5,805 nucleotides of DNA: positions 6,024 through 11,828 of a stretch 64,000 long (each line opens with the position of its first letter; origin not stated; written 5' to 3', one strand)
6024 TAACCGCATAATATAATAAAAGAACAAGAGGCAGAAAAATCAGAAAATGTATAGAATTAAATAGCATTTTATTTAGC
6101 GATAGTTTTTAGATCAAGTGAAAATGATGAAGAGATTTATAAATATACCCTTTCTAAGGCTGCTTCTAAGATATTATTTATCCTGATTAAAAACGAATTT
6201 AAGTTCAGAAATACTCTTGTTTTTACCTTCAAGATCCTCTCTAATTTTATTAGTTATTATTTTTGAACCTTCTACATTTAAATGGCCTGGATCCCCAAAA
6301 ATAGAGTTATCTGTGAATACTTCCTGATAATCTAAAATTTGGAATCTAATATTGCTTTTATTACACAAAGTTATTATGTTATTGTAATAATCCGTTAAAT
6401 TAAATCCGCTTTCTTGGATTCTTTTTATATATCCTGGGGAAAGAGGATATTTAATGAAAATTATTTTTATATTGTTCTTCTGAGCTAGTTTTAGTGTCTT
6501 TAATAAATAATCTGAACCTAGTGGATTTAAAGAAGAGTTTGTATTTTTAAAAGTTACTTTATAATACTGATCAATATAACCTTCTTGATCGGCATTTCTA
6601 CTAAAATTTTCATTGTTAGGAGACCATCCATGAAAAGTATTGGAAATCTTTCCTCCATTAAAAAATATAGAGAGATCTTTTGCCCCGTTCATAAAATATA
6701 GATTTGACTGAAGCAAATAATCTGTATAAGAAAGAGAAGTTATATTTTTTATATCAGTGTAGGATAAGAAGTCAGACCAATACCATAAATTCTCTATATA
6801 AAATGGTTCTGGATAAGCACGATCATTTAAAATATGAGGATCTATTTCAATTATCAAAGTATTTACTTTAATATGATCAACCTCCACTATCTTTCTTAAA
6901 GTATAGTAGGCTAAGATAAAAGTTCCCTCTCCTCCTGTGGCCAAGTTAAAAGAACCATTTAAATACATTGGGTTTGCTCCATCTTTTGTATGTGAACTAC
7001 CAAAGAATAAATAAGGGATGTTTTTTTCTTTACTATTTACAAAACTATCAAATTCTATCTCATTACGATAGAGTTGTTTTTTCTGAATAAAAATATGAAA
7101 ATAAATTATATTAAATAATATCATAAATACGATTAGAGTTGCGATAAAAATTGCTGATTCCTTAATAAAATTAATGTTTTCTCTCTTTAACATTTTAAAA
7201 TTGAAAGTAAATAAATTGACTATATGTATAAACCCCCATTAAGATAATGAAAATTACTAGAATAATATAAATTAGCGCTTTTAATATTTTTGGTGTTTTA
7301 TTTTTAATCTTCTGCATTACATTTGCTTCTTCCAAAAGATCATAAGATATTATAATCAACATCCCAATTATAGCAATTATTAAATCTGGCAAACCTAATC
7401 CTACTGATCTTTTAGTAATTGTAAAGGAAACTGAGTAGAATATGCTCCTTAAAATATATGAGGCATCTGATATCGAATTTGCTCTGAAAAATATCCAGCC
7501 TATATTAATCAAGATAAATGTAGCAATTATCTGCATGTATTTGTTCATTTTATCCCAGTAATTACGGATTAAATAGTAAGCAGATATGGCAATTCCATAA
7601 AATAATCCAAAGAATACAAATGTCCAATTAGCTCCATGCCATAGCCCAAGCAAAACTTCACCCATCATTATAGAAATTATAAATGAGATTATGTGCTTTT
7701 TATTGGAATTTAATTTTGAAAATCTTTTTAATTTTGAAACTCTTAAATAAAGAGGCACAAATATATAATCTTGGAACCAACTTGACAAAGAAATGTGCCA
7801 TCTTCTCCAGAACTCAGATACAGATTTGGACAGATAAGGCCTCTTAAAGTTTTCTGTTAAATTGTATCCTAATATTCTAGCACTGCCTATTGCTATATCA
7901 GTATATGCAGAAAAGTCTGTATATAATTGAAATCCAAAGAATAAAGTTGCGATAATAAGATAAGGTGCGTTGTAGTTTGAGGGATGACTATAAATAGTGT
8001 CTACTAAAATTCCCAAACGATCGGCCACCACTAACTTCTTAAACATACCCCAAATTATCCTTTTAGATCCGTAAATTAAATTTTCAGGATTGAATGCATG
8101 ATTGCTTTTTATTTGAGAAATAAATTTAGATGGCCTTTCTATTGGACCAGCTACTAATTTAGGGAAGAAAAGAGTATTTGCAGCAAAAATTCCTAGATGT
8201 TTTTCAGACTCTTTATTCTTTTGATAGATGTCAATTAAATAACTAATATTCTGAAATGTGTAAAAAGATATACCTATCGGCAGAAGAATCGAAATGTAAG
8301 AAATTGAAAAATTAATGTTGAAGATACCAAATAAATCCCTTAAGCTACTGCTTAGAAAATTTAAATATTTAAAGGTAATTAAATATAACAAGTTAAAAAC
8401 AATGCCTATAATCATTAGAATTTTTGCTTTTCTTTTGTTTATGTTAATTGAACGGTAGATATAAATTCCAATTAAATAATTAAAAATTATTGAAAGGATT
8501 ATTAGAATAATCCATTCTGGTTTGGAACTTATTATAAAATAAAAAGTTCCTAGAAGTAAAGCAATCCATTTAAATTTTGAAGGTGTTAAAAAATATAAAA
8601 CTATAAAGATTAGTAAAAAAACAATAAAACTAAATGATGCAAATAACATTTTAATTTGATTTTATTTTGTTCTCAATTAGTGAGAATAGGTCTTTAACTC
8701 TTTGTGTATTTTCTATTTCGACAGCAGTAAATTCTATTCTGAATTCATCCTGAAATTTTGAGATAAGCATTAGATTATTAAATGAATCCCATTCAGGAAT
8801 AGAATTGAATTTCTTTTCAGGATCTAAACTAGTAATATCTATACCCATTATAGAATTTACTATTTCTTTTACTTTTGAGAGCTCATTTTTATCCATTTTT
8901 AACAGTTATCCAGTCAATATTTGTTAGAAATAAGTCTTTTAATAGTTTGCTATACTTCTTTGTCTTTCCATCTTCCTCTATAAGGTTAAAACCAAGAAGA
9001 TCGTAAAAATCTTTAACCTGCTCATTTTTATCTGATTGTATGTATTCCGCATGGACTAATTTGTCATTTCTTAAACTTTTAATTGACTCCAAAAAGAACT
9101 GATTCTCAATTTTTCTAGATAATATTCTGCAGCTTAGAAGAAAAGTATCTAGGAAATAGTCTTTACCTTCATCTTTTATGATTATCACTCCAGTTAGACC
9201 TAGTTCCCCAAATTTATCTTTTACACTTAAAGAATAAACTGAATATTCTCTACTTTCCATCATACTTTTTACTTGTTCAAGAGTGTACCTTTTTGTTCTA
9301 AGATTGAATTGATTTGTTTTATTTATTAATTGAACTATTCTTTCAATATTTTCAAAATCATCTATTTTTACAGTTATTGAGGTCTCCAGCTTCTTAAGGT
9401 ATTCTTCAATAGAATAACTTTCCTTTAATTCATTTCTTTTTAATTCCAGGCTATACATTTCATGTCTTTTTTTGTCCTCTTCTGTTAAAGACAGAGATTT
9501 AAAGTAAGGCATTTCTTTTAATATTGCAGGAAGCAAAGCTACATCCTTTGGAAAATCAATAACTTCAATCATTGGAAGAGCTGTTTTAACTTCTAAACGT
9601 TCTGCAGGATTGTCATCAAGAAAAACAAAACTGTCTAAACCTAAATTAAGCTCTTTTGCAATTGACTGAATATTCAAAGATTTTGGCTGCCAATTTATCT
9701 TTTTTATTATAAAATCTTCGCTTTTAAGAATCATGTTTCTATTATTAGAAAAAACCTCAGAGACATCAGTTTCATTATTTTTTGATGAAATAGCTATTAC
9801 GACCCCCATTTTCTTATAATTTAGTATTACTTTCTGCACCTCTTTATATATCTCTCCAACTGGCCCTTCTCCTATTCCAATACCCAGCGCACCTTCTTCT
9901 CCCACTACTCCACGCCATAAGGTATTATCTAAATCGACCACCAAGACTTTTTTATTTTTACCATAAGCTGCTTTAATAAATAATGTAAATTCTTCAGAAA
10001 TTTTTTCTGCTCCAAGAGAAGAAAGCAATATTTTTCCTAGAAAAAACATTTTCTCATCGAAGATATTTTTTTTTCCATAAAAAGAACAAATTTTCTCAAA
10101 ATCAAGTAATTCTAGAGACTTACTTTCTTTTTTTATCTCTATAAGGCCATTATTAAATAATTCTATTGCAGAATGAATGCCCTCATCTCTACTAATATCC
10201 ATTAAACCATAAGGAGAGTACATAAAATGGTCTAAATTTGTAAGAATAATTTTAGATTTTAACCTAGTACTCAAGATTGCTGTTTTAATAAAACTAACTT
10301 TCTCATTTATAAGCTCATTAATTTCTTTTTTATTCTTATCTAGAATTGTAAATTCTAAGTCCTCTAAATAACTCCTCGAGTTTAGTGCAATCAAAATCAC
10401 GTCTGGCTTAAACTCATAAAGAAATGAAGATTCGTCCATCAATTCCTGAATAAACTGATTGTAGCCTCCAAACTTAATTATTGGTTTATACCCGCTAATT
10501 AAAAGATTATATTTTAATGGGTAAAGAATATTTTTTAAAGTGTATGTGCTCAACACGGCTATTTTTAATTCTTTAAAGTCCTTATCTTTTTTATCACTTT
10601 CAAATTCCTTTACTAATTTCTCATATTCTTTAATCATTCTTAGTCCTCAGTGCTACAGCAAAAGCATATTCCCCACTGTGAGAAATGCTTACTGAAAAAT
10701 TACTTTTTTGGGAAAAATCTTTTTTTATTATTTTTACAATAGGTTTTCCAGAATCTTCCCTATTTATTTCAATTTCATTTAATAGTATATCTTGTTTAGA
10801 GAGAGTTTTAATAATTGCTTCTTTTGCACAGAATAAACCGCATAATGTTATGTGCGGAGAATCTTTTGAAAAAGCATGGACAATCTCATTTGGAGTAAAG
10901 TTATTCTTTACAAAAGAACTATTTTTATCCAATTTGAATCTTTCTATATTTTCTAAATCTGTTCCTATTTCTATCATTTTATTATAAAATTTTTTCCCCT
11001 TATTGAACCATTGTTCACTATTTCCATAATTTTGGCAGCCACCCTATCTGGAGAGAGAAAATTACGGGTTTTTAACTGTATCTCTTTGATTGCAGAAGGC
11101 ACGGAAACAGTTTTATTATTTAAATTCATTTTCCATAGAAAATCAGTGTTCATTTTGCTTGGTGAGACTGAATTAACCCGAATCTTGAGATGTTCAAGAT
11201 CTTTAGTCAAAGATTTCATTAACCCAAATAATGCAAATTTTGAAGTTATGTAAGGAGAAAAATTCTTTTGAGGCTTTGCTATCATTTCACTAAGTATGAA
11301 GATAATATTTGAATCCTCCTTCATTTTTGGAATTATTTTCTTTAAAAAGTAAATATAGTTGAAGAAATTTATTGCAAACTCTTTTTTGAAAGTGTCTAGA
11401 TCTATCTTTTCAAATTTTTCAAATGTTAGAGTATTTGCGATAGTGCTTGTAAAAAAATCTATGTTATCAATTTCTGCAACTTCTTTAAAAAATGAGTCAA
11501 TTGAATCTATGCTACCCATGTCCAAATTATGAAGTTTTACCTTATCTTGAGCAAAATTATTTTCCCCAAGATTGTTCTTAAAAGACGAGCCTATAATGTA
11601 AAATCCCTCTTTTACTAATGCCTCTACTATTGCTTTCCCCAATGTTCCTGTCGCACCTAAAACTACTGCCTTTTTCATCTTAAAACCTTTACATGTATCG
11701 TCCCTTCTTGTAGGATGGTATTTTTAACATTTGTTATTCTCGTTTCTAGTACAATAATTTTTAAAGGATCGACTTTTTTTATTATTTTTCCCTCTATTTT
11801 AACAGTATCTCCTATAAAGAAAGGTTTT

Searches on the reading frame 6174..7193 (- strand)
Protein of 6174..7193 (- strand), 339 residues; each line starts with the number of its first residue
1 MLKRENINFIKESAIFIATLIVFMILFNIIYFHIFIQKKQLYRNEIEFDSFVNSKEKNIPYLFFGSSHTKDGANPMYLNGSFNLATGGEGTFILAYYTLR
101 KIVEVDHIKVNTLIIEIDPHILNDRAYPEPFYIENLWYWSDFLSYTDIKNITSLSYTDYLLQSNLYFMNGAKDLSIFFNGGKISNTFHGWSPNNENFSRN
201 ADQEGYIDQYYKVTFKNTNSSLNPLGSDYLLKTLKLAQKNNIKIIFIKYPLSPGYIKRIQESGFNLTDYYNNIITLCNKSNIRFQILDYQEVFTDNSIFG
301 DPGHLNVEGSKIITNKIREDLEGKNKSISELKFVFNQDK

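Call 38: search_protein_families(library=pfam, proteins=[window:6174-7193:-], max_evalue=0.001)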
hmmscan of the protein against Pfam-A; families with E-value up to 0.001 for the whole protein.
window:6174-7193:- (339 aa): 1 family
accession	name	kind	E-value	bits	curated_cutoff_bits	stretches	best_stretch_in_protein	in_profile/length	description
PF07611.17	DUF1574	-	1.7e-11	44.6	29.1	1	35-305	42-326/342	Protein of unknown function (DUF1574)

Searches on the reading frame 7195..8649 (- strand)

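Call 97: search_protein_families(library=pfam, proteins=[window:7195-8649:-], max_evalue=0.001)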
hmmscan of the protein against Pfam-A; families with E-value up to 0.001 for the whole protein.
window:7195-8649:- (484 aa): 1 family
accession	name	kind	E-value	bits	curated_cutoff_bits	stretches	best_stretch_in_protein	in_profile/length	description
PF03062.24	MBOAT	-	4e-17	62.9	27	1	160-391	89-331/337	MBOAT, membrane-bound O-acyltransferase family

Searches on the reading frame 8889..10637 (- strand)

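Call 30: search_protein_families(library=pfam, proteins=[window:8889-10637:-], max_evalue=0.001)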
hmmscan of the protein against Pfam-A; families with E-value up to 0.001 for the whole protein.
window:8889-10637:- (582 aa): 1 family
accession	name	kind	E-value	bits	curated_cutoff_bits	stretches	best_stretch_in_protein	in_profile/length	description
PF21211.3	FkbH_N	-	2.5e-09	37.8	27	1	58-206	34-176/192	FkbH, N-terminal domain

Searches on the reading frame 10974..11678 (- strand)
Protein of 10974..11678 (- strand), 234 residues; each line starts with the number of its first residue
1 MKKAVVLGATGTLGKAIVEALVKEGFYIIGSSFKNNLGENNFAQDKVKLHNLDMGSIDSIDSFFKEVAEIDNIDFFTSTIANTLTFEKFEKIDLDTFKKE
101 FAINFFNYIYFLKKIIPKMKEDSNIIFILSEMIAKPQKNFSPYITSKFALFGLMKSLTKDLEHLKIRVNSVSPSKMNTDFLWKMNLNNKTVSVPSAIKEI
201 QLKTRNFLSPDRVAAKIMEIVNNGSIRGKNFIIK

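Call 30: search_protein_families(library=pfam, proteins=[window:10974-11678:-], max_evalue=0.001)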
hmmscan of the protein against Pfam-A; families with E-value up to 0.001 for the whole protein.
window:10974-11678:- (234 aa): 5 families
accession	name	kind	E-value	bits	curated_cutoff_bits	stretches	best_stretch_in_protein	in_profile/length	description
PF00106.31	adh_short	-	1.4e-27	96.9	26.6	1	2-185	1-191/195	short chain dehydrogenase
PF13561.12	adh_short_C2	-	4.5e-22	79.2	27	1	9-189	2-189/236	Enoyl-(Acyl carrier protein) reductase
PF23441.1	SDR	-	1.5e-06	28.2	27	1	72-190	90-207/258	SDR-like rossmann domain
PF01370.27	Epimerase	-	2.6e-06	27.4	20.9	1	5-72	2-67/240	NAD dependent epimerase/dehydratase family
PF08643.16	DUF1776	-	2.8e-05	24.1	25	1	88-171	107-194/294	Fungal family of unknown function (DUF1776)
